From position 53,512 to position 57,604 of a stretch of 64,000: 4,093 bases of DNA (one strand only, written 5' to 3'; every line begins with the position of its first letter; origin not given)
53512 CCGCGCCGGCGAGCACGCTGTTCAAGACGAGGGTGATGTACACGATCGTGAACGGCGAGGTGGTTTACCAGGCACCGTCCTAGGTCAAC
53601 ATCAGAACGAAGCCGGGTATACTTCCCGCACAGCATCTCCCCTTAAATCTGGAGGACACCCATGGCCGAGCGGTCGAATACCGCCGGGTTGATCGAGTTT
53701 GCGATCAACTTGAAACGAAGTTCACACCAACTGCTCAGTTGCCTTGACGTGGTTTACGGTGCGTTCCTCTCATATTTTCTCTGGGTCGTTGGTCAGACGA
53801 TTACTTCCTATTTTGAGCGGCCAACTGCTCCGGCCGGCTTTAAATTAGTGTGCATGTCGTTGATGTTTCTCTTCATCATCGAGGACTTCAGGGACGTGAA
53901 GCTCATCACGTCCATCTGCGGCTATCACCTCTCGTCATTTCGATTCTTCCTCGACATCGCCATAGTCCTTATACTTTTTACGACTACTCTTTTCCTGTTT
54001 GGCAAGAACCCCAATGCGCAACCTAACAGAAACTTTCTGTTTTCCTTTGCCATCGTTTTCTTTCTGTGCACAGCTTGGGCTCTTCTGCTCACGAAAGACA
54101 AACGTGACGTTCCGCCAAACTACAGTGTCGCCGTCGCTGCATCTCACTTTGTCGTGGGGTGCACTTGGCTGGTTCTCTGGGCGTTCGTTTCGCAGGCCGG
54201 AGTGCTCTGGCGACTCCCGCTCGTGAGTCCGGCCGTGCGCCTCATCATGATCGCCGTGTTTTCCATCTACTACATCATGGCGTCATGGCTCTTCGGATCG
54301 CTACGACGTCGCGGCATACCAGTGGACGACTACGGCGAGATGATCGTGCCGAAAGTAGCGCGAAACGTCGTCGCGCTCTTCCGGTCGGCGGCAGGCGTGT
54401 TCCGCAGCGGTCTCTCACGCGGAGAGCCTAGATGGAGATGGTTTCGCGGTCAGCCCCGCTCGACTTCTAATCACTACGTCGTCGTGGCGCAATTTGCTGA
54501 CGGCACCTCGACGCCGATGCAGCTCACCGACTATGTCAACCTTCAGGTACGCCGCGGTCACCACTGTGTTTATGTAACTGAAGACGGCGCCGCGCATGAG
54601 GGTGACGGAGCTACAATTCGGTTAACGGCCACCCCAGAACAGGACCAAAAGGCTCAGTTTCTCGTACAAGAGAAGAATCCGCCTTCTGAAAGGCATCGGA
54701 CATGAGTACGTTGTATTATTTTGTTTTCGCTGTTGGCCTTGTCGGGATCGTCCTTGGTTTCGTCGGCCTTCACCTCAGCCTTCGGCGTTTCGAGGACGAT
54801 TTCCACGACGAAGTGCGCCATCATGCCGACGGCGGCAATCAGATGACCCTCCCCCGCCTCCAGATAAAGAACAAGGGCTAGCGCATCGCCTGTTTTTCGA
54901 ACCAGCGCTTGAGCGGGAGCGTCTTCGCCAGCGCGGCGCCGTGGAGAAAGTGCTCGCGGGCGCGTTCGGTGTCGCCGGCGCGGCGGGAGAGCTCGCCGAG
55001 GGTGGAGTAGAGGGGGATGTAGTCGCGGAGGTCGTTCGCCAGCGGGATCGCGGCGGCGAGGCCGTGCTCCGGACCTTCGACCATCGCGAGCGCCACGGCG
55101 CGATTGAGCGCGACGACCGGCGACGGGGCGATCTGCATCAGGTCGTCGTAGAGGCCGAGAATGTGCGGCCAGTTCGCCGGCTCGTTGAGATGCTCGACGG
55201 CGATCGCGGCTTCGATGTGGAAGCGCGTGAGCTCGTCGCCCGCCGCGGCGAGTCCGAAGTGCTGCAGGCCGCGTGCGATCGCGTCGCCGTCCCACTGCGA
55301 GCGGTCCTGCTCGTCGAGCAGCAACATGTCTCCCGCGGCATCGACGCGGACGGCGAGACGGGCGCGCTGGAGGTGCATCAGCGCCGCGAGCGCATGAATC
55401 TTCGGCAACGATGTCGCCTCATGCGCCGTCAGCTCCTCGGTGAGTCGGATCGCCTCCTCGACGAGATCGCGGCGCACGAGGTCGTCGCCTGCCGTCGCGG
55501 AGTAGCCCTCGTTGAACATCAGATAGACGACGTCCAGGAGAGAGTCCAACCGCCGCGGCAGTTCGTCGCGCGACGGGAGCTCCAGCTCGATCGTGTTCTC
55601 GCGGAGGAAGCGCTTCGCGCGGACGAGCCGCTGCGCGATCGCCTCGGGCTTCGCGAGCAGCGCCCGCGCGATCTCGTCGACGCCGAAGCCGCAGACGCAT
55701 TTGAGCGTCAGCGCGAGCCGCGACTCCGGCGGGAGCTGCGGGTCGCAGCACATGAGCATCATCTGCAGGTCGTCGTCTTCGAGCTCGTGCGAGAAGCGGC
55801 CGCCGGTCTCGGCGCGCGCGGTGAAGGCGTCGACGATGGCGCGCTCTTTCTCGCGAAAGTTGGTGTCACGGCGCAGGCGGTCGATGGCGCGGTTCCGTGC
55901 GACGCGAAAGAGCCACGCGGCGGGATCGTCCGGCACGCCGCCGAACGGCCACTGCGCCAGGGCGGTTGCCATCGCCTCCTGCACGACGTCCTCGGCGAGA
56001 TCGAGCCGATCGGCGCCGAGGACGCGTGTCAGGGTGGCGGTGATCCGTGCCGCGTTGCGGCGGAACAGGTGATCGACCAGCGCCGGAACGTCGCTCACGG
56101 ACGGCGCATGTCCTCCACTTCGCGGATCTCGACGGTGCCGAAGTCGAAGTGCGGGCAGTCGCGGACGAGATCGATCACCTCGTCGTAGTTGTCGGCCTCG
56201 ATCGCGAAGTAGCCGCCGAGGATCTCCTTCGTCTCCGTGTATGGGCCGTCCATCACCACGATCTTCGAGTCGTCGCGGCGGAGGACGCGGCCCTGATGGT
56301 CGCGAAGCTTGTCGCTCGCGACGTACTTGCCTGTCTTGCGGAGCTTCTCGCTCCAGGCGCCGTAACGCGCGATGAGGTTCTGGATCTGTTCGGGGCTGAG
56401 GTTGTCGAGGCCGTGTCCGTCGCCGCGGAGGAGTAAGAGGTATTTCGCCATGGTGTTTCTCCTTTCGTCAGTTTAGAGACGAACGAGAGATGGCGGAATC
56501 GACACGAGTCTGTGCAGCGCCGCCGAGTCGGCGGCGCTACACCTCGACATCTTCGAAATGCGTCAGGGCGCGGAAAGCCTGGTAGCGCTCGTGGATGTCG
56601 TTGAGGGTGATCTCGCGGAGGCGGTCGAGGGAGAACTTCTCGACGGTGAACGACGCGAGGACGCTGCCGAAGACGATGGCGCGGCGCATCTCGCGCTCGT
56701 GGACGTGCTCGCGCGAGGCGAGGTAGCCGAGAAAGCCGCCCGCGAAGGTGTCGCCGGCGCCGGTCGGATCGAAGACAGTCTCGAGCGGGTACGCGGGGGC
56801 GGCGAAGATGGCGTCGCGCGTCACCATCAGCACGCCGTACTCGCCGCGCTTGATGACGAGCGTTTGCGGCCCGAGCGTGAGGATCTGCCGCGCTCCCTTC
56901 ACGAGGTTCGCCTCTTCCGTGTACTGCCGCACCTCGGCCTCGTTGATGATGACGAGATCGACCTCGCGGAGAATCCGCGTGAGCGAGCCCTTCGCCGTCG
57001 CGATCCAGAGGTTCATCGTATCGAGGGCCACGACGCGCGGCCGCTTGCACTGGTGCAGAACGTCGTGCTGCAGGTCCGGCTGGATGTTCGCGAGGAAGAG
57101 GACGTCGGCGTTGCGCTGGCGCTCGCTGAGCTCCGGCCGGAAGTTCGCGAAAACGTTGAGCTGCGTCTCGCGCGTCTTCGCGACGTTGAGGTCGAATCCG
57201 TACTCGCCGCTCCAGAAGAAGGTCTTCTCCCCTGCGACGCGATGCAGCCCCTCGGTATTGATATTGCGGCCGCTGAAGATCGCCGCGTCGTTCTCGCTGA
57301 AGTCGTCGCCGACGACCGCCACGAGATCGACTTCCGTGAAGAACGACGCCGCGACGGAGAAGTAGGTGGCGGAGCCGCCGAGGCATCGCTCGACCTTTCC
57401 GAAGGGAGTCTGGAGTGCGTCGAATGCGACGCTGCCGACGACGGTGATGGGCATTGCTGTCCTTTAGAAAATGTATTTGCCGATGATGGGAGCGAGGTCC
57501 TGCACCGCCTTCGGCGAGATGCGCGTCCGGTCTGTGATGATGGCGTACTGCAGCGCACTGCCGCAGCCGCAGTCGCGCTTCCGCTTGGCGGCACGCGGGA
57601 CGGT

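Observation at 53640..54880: Second compositionally foreign island: multi-TM protein with overlapping small single-TM ORF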

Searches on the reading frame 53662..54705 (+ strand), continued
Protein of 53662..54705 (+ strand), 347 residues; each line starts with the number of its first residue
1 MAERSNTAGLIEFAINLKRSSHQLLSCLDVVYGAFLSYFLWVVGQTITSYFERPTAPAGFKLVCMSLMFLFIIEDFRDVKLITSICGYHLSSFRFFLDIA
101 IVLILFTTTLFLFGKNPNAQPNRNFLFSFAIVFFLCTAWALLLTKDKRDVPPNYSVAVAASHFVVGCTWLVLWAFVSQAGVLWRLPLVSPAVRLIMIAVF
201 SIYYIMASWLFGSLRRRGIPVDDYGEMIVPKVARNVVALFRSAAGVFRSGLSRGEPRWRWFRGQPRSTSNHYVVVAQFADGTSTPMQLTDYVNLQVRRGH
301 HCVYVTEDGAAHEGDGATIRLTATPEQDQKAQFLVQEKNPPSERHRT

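Call 109: search_solved_structures(query=A5, max_evalue=10)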
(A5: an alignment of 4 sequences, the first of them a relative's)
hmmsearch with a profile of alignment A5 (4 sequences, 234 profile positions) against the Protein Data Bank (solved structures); distinct sequences matched with E-value up to 10: 2.
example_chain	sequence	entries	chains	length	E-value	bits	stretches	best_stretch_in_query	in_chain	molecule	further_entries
3mtl_A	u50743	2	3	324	1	11.9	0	20-74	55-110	Cell division protein kinase 16 | CYCLIN-DEPENDENT KINASE 16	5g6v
9r2i_C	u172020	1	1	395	1.8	11.2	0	20-74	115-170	Cyclin-dependent kinase 16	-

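Call 110: search_solved_structures(query=A2, max_evalue=10)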
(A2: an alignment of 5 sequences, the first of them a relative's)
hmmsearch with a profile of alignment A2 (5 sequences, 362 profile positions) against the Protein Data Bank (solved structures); distinct sequences matched with E-value up to 10: 0.

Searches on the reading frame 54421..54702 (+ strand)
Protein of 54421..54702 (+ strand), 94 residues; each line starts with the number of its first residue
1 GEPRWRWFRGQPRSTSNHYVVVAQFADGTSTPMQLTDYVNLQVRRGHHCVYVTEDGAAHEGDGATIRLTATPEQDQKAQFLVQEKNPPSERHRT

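Call 101: search_solved_structures(query=window:54421-54702:+, max_evalue=10)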
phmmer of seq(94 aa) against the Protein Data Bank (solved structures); distinct sequences matched with E-value up to 10: 3.
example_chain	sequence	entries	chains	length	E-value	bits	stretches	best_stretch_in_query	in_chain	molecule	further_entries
6q95_V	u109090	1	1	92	1.1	12.9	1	13-46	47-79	50S ribosomal protein L25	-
6t6q_AAA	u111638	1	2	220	2.3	11.8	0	25-62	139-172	Membrane occupation and recognition nexus protein MORN1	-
6t69_A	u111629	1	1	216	2.6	11.7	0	25-62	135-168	Membrane occupation and recognition nexus protein MORN1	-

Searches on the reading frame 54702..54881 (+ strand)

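Call 4: search_protein_families(library=pfam, proteins=[window:54702-54881:+], max_evalue=1)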
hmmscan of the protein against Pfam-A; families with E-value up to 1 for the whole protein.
window:54702-54881:+ (59 aa): 1 family
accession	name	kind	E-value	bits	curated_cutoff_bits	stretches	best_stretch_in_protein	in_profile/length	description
PF23868.1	Mmc1_C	-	0.035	14.2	27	1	5-41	137-173/175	Mmc1 C-terminal domain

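Call 5: search_protein_families(library=padloc, proteins=[window:54702-54881:+], max_evalue=10)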
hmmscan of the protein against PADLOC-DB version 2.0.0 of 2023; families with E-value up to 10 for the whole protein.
window:54702-54881:+ (59 aa): 0 families

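Call 6: search_protein_families(library=phrogs, proteins=[window:54702-54881:+], max_evalue=10)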
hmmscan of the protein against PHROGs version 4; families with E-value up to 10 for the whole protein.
window:54702-54881:+ (59 aa): 0 families

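Call 7: search_protein_families(library=ncbifam, proteins=[window:54702-54881:+], max_evalue=10)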
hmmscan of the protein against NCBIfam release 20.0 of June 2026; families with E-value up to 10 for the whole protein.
window:54702-54881:+ (59 aa): 0 families

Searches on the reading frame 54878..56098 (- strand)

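Call 4: search_protein_families(library=pfam, proteins=[window:54878-56098:-], max_evalue=1)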
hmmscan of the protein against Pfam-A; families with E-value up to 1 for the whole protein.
window:54878-56098:- (406 aa): 6 families
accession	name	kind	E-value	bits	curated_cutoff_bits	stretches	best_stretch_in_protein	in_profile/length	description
PF20239.3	DUF6596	-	8.4e-33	113.1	27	1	183-283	1-100/102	Family of unknown function (DUF6596)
PF04542.20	Sigma70_r2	-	2.7e-12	46.7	24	1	11-78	1-68/71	Sigma-70 region 2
PF08281.18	Sigma70_r4_2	-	3.2e-08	33.5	25.7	1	114-165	3-54/54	Sigma-70, region 4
PF22254.1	TFA2_E-tether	-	0.031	14.2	23.8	1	173-187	17-31/34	Tfa2 E-tether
PF22233.2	PhyR_sigma-like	-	0.032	14.5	27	1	121-158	3-40/50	Response regulator PhyR, sigma-like domain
PF07719.23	TPR_2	-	0.048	14.2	27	1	363-392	3-32/34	Tetratricopeptide repeat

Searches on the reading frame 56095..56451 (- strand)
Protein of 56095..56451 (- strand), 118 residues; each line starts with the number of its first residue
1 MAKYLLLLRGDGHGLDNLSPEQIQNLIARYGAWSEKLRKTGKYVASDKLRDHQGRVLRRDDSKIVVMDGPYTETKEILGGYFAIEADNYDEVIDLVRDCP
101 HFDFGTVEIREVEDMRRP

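Call 4: search_protein_families(library=pfam, proteins=[window:56095-56451:-], max_evalue=1)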
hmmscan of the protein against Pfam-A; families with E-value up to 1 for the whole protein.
window:56095-56451:- (118 aa): 2 families
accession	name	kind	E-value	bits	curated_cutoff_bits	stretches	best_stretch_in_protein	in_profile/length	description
PF03795.20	YCII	-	7.6e-16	58.8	24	1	4-115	3-94/95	YCII-related domain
PF03439.18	Spt5-NGN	-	0.09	13.2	22.4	1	77-115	42-83/84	Early transcription elongation factor of RNA pol II, NGN section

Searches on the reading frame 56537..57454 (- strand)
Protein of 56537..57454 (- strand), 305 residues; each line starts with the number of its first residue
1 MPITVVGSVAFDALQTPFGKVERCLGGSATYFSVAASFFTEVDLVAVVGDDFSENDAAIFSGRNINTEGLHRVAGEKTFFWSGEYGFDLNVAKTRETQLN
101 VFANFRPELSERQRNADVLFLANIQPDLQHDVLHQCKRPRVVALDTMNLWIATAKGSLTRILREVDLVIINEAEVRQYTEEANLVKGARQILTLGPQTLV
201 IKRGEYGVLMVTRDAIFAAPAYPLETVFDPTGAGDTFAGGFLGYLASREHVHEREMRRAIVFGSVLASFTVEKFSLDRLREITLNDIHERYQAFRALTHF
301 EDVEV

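Call 73: find_related_loci(query=window:56537-57454:-, collection=genome_contigs, flank=8000)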
Query window:56537-57454:- (305 aa) in genome_contigs; peptide patterns used: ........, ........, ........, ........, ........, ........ (x = any residue, [..] = any of these).
171 stretches matched a pattern; 88 encode a relative of the query (tblastn E <= 1e-3); the best 80 are kept; 80 distinct loci.
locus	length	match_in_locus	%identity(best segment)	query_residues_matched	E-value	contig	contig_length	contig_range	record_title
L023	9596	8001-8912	93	1-304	0e+0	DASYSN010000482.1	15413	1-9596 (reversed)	MAG TPA_asm: Thermoanaerobaculia bacterium isolate SMAG_U4539 k141_197303, whole genome shotgun sequence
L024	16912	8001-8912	84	1-304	6e-178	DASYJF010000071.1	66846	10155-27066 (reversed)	MAG TPA_asm: Thermoanaerobaculia bacterium isolate SMAG_U4288 k141_40468, whole genome shotgun sequence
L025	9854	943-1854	84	1-304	2e-177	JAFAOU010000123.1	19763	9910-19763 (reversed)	MAG: Acidobacteriota bacterium isolate CP_BM_ER_20 BM_ER_k147_2811415, whole genome shotgun sequence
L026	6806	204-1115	84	1-304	1e-177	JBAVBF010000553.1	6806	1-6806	MAG: Thermoanaerobaculia bacterium isolate MFD01439_ilm_asm_bin18 k127_147882, whole genome shotgun sequence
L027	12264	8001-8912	84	1-304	2e-174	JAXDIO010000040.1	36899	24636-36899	MAG: Thermoanaerobaculia bacterium isolate BP_55 scaffold_4414226, whole genome shotgun sequence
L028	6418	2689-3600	84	1-304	2e-175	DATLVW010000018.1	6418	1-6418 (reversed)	MAG TPA_asm: Thermoanaerobaculia bacterium isolate SMAG_U13202 k141_125121, whole genome shotgun sequence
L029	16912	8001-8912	84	1-304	3e-174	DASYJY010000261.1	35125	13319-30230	MAG TPA_asm: Thermoanaerobaculia bacterium isolate SMAG_U4307 k141_2526461, whole genome shotgun sequence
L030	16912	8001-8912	83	1-304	6e-174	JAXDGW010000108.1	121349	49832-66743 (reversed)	MAG: Thermoanaerobaculia bacterium isolate BP_51 scaffold_1212990, whole genome shotgun sequence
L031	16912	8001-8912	83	1-304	1e-173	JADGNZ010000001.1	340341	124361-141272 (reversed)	MAG: Thermoanaerobaculia bacterium isolate Chersky.9_17 contig-100_0, whole genome shotgun sequence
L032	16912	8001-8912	83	1-304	3e-173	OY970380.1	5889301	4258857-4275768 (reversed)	MAG: Thermoanaerobaculia bacterium isolate MFD05537.bin.c.2 genome assembly, chromosome: 1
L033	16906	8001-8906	83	1-302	7e-171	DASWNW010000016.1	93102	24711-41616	MAG TPA_asm: Thermoanaerobaculia bacterium isolate SMAG_U3424 k141_3867, whole genome shotgun sequence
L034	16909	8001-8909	81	3-305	2e-169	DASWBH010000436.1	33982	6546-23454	MAG TPA_asm: Thermoanaerobaculia bacterium isolate SMAG_U2677 k141_1233807, whole genome shotgun sequence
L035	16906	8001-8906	80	3-304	1e-168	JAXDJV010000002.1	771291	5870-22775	MAG: Acidobacteriota bacterium isolate BP_58 scaffold_596563, whole genome shotgun sequence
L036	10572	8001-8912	80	1-304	2e-168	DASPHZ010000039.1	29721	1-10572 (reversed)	MAG TPA_asm: Thermoanaerobaculia bacterium isolate SMAG_U11969 k141_898370, whole genome shotgun sequence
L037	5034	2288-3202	79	1-305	2e-171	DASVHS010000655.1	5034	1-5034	MAG TPA_asm: Thermoanaerobaculia bacterium isolate SMAG_U2973 k141_50934, whole genome shotgun sequence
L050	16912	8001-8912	75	1-304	7e-158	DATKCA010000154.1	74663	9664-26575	MAG TPA_asm: Thermoanaerobaculia bacterium isolate SMAG_U14434 k141_1165940, whole genome shotgun sequence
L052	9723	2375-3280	76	1-302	3e-156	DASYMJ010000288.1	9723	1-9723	MAG TPA_asm: Thermoanaerobaculia bacterium isolate SMAG_U4372 k141_3478197, whole genome shotgun sequence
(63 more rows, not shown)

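Call 76: search_protein_families(library=pfam, proteins=[L024:8890-9495:-, L029:8922-9545:-, L052:3280-3924:-, L050:8890-9696:-, L050:9702-10139:+], max_evalue=0.01)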
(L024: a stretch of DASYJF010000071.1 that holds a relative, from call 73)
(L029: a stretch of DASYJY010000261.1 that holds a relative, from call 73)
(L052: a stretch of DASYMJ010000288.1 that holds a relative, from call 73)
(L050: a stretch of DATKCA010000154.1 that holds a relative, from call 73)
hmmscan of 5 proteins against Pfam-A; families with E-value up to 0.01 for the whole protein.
L024:8890-9495:- (201 aa): 3 families
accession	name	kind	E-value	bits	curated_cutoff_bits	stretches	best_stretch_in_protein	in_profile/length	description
PF14907.12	NTP_transf_5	-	1.5e-07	31.7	31.2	1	20-138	56-182/249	Uncharacterised nucleotidyltransferase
PF08843.17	AbiEii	-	3.6e-05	24.3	22.5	1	37-104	14-109/238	Nucleotidyl transferase AbiEii toxin, Type IV TA system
PF10706.15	Aminoglyc_resit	-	0.00068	20.2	21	1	24-81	2-61/149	Aminoglycoside-2''-adenylyltransferase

L029:8922-9545:- (207 aa): 2 families
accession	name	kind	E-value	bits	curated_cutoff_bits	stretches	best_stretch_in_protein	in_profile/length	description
PF14907.12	NTP_transf_5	-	3.4e-10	40.3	31.2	1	8-179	37-220/249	Uncharacterised nucleotidyltransferase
PF08843.17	AbiEii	-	0.0026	18.2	22.5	0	100-176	98-173/238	Nucleotidyl transferase AbiEii toxin, Type IV TA system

L052:3280-3924:- (214 aa): 2 families
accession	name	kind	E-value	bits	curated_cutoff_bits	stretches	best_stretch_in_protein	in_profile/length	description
PF14907.12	NTP_transf_5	-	8.2e-05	22.7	31.2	1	26-109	55-142/249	Uncharacterised nucleotidyltransferase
PF10706.15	Aminoglyc_resit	-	0.0011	19.6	21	1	32-110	3-86/149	Aminoglycoside-2''-adenylyltransferase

L050:8890-9696:- (268 aa): 5 families
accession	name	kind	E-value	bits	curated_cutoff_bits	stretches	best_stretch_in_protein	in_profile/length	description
PF12833.13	HTH_18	-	3.6e-24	85.3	33.6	1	185-263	2-80/80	Helix-turn-helix domain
PF00165.29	HTH_AraC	-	9.7e-13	48.3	26.6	1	224-262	2-42/42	Bacterial regulatory helix-turn-helix proteins, AraC family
PF07883.17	Cupin_2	-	3e-05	24.1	27.2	1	30-87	4-60/70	Cupin domain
PF12973.13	Cupin_7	-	0.00029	21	27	1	30-96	38-100/105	ChrR Cupin-like domain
PF02311.25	AraC_binding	-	0.0013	18.9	21.1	1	37-91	15-69/135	AraC-like ligand binding domain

L050:9702-10139:+ (145 aa): 1 family
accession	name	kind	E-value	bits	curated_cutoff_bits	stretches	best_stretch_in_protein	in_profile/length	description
PF19094.5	EMC6_arch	-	0.0024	18.7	26.7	0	56-102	4-50/87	EMC6-arch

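Call 77: search_protein_families(library=padloc, proteins=[L024:8890-9495:-, L029:8922-9545:-, L052:3280-3924:-], max_evalue=0.1)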
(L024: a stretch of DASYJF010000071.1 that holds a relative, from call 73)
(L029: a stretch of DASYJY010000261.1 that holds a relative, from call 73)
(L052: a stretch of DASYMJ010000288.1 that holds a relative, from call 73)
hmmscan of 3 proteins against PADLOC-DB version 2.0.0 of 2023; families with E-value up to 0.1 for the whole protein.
L024:8890-9495:- (201 aa): 3 families
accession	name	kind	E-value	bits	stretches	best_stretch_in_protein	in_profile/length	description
PDLC02291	AbiEii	-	0.0016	15.8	1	22-74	41-91/310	AbiEii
PDLC02307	AbiEii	-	0.0023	15.7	1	28-165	16-146/219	AbiEii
PDLC02306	AbiEii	-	0.034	11.8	1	16-74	20-78/280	AbiEii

L029:8922-9545:- (207 aa): 2 families
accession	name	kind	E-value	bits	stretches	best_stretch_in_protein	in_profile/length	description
PDLC02291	AbiEii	-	0.00074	16.9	1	31-81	43-91/310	AbiEii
PDLC02295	AbiEii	-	0.036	11.4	0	42-76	39-72/261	AbiEii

L052:3280-3924:- (214 aa): 0 families
